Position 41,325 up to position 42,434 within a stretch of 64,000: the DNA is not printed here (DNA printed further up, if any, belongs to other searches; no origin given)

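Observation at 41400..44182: Low-GC two-gene cassette with a SIR2-like protein, flanked by short interspersed repeats and followed by a ParE/RelE TA pair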

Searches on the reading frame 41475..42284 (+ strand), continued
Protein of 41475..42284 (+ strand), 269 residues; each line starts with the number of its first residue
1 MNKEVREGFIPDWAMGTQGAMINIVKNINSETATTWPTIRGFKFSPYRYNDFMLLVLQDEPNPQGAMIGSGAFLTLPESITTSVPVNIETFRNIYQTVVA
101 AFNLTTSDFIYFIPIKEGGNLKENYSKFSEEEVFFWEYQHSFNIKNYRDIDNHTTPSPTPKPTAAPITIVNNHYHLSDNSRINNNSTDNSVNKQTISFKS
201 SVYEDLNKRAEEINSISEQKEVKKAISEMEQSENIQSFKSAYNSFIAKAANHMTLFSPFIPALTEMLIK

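Call 92: find_related_loci(query=A2, collection=viral_contigs, flank=4000)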
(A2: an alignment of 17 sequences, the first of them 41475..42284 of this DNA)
Query A2 (269 aa) in viral_contigs; peptide patterns used: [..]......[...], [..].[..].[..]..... (x = any residue, [..] = any of these).
68 stretches matched a pattern; 4 encode a relative of the query (tblastn E <= 1e-3); 4 distinct loci.
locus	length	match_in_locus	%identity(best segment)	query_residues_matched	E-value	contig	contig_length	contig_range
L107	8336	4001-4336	38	162-268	3e-15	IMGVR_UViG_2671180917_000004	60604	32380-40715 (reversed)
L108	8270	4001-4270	42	177-266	1e-13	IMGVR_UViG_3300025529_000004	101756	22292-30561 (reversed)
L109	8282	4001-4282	35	174-267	2e-12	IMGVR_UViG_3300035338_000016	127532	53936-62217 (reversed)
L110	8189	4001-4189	39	193-256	2e-7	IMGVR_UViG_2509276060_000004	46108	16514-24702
